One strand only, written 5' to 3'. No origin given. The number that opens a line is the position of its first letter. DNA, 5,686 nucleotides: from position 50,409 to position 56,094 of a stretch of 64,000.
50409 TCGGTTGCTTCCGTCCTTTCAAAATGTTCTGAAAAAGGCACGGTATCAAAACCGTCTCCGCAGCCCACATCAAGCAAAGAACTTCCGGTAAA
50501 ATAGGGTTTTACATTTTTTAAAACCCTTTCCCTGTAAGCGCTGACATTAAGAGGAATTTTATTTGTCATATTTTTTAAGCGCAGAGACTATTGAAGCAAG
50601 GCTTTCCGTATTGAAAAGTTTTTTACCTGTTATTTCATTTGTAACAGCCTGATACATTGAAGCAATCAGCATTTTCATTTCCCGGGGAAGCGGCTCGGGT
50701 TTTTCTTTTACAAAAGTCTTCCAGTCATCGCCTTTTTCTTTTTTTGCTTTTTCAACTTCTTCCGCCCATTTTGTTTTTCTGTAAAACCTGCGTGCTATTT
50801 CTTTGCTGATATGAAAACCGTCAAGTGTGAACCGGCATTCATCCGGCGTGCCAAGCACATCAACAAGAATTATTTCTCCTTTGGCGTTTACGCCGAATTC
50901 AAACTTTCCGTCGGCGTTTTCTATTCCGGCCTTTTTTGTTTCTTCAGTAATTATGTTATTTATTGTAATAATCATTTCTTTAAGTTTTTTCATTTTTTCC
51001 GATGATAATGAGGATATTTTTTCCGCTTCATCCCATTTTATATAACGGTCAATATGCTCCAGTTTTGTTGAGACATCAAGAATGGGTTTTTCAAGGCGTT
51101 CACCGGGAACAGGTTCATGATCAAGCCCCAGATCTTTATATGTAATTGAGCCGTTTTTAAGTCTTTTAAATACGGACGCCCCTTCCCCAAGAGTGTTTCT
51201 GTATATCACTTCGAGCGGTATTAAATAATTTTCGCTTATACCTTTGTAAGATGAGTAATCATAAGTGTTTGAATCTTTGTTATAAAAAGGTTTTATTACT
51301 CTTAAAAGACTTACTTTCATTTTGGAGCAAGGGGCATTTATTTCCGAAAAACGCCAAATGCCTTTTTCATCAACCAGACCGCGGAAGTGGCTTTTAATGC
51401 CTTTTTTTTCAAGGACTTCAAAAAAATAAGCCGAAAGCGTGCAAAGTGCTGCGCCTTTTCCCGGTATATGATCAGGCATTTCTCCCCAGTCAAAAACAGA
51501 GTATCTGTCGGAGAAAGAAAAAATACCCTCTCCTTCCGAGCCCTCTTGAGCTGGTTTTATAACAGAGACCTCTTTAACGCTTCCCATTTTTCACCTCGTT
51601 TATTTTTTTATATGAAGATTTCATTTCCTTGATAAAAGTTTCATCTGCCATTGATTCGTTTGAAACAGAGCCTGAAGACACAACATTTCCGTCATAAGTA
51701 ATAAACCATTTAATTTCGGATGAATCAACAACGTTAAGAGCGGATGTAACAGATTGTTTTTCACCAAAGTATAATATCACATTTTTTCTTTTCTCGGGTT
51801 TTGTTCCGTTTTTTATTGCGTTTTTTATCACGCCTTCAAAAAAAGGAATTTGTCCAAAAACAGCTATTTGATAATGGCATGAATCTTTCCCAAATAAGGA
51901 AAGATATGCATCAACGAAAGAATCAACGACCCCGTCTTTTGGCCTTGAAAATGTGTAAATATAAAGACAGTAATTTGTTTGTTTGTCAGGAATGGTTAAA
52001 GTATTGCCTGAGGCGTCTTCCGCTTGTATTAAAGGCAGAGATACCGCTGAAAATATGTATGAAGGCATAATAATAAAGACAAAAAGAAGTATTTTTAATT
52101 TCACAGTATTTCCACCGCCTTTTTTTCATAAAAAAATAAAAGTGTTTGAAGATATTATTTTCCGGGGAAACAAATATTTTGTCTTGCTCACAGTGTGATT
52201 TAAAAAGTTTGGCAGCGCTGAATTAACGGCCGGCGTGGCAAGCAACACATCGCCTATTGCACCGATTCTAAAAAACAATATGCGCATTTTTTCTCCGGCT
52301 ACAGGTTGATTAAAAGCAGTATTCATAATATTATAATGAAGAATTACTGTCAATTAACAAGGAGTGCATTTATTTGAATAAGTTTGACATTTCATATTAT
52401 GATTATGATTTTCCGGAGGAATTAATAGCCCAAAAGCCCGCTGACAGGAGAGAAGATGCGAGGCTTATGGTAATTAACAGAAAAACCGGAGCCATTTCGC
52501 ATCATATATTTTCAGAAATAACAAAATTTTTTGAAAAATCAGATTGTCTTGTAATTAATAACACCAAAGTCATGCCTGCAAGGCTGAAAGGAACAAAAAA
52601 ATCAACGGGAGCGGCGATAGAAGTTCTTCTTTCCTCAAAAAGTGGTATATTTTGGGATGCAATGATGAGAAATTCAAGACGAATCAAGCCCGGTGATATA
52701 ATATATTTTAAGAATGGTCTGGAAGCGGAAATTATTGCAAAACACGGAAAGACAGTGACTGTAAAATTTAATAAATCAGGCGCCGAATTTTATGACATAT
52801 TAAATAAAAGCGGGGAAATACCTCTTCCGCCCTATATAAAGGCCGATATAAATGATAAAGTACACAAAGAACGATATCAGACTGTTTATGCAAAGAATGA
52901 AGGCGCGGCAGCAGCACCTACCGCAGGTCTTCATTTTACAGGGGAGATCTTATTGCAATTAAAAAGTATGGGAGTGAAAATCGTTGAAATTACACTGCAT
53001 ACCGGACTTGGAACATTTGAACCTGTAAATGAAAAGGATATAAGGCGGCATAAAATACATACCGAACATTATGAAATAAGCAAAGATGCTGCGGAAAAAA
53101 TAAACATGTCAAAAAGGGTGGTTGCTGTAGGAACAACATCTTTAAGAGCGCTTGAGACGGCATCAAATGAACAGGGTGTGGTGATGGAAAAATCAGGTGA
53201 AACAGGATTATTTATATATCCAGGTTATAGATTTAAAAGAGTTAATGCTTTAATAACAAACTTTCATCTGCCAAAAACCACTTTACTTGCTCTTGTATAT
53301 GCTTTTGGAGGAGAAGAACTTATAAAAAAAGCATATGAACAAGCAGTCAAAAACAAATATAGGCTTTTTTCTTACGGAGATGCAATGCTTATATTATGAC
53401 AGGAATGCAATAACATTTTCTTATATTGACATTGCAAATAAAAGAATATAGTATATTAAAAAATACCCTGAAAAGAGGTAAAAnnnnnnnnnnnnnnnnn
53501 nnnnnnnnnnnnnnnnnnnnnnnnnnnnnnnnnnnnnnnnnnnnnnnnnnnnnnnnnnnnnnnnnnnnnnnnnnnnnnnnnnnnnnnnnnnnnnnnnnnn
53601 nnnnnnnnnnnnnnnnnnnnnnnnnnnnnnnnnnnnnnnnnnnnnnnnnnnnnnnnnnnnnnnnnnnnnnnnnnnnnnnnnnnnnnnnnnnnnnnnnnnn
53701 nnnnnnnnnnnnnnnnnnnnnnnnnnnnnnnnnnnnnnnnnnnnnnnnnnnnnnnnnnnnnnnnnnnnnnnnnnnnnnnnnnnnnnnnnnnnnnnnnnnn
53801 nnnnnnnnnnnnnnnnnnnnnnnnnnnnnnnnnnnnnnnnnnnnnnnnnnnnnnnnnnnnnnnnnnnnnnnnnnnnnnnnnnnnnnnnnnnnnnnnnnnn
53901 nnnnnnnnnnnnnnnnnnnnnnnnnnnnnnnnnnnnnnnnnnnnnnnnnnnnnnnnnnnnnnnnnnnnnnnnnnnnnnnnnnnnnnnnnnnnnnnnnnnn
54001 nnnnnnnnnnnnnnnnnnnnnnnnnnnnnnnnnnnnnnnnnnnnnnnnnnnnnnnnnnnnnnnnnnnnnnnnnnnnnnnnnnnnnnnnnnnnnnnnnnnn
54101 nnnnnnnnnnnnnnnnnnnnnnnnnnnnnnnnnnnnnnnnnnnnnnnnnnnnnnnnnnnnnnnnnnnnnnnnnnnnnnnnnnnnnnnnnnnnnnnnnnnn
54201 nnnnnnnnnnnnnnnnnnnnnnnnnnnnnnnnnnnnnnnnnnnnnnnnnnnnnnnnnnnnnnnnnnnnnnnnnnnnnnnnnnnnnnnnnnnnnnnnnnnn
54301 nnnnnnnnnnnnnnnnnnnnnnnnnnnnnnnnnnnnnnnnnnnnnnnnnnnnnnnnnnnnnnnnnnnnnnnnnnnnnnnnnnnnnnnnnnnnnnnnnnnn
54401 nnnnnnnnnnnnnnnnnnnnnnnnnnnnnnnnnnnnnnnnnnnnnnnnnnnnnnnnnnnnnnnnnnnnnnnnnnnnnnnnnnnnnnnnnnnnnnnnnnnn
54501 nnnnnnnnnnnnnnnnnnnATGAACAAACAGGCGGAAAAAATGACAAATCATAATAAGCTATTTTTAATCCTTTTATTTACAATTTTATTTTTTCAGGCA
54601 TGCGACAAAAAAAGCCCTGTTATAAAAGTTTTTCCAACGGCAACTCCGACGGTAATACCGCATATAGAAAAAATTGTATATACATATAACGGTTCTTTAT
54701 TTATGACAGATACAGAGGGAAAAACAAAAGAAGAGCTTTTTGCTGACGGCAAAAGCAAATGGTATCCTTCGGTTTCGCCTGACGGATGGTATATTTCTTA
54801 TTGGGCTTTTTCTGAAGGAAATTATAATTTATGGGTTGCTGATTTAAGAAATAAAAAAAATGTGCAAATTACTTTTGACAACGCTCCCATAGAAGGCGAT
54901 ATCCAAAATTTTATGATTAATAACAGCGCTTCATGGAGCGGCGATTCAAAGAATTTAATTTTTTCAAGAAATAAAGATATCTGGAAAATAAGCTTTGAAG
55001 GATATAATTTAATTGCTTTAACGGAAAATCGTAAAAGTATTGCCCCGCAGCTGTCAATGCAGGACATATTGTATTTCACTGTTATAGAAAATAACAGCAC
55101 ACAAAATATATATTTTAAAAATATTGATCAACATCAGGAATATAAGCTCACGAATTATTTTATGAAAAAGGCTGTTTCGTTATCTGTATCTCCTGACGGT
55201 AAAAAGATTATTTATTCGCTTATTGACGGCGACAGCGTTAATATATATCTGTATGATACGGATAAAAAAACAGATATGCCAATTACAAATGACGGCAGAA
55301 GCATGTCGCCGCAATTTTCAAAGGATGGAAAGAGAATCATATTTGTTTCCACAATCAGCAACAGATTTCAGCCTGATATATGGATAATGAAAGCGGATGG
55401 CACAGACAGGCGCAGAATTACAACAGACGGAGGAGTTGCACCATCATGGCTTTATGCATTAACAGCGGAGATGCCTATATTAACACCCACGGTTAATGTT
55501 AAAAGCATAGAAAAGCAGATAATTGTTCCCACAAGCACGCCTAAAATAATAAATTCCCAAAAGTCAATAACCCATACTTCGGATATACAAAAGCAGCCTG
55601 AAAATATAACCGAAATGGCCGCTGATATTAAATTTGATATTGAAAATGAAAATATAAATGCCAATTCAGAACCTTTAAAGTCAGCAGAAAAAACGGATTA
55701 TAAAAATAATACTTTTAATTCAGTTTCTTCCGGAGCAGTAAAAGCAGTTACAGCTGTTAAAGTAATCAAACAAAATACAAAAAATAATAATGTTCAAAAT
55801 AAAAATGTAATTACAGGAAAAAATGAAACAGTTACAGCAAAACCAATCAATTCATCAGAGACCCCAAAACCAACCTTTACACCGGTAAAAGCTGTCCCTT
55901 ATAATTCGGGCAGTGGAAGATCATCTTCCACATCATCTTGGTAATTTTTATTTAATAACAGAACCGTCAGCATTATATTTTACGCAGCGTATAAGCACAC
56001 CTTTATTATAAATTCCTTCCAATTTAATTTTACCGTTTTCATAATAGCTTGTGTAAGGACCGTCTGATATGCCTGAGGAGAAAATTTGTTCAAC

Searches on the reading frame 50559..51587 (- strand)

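Call 17: search_protein_families(library=pfam, proteins=[window:50559-51587:-], max_evalue=0.0001)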
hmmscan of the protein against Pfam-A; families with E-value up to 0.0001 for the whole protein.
window:50559-51587:- (342 aa): 1 family
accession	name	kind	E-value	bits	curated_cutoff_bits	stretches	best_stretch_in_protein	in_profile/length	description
PF01259.24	SAICAR_synt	-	8.5e-34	117.8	20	1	20-278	18-230/233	SAICAR synthetase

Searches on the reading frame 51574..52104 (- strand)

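Call 17: search_protein_families(library=pfam, proteins=[window:51574-52104:-], max_evalue=0.0001)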
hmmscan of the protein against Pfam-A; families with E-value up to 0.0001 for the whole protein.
window:51574-52104:- (176 aa): 0 families

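Call 36: search_protein_families(library=pfam, proteins=[window:51574-52104:-], max_evalue=5)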
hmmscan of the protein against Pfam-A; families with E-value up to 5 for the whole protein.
window:51574-52104:- (176 aa): 2 families
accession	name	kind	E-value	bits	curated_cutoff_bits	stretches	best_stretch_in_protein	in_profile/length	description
PF14549.12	P22_Cro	-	0.025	14.8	30.2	1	105-133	1-29/60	DNA-binding transcriptional regulator Cro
PF21011.2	CetZ_C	-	0.12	12.3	21.6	1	105-164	17-76/180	Tubulin-like CetZ, C-terminal domain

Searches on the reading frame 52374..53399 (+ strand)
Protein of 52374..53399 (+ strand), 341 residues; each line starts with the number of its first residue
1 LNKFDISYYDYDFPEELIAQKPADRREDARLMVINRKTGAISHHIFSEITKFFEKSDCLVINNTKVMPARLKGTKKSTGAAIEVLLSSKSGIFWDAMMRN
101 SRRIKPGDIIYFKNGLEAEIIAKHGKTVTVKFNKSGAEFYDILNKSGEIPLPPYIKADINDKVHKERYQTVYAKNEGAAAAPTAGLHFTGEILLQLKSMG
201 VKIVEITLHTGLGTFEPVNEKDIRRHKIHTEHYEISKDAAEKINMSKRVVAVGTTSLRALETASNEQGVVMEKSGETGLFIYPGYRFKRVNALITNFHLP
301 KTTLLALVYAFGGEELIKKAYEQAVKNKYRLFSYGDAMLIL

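Call 18: search_protein_families(library=pfam, proteins=[window:52374-53399:+], max_evalue=0.0001)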
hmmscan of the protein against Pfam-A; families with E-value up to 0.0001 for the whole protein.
window:52374-53399:+ (341 aa): 1 family
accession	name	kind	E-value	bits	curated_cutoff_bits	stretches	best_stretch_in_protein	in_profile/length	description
PF02547.20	Queuosine_synth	-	5e-129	430.5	25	1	7-340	2-322/322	Queuosine biosynthesis protein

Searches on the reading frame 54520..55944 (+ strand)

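Call 18: search_protein_families(library=pfam, proteins=[window:54520-55944:+], max_evalue=0.0001)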
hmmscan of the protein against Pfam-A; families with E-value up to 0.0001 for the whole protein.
window:54520-55944:+ (474 aa): 2 families
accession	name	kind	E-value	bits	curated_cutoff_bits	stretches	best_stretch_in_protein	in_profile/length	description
PF07676.18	PD40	-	2.6e-12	46.8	20.9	1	255-289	5-38/38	WD40-like Beta Propeller Repeat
PF00930.27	DPPIV_N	-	8.8e-12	44.9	22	0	54-121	19-82/354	Dipeptidyl peptidase IV (DPP IV) N-terminal region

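Call 36: search_protein_families(library=pfam, proteins=[window:54520-55944:+], max_evalue=5)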
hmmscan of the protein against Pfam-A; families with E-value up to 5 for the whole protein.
window:54520-55944:+ (474 aa): 3 families
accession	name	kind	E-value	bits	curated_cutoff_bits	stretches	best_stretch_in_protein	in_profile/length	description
PF07676.18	PD40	-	2.6e-12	46.8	20.9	3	255-289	5-38/38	WD40-like Beta Propeller Repeat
PF00930.27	DPPIV_N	-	8.8e-12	44.9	22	3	54-121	19-82/354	Dipeptidyl peptidase IV (DPP IV) N-terminal region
PF09558.15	DUF2375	-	0.21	12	27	1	251-276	26-51/69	Protein of unknown function (DUF2375)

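Call 37: search_protein_families(library=ncbifam, proteins=[window:54520-55944:+], max_evalue=0.1)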
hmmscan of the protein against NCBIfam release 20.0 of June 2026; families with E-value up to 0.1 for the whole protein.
window:54520-55944:+ (474 aa): 5 families
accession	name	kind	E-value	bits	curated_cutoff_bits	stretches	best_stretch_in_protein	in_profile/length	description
TIGR02800.1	propeller_TolB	equivalog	1.4e-27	96.7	343.15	2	150-307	169-327/418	Tol-Pal system beta propeller repeat protein TolB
NF053518.1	DipepPtdsDpp5Prph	equivalog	2e-10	39.9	900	1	215-328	11-129/655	dipeptidyl-peptidase Dpp5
NF003124.0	PRK04043.1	equivalog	2.6e-10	39.7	428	1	180-297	199-313/419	Tol-Pal system protein TolB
NF033523.0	lasso_peptidase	equivalog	1.2e-09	37.5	400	2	81-152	91-152/638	Atxe2 family lasso peptide isopeptidase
NF002183.0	PRK01029.1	equivalog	9e-08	31.6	405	2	191-303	301-413/429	Tol-Pal system protein TolB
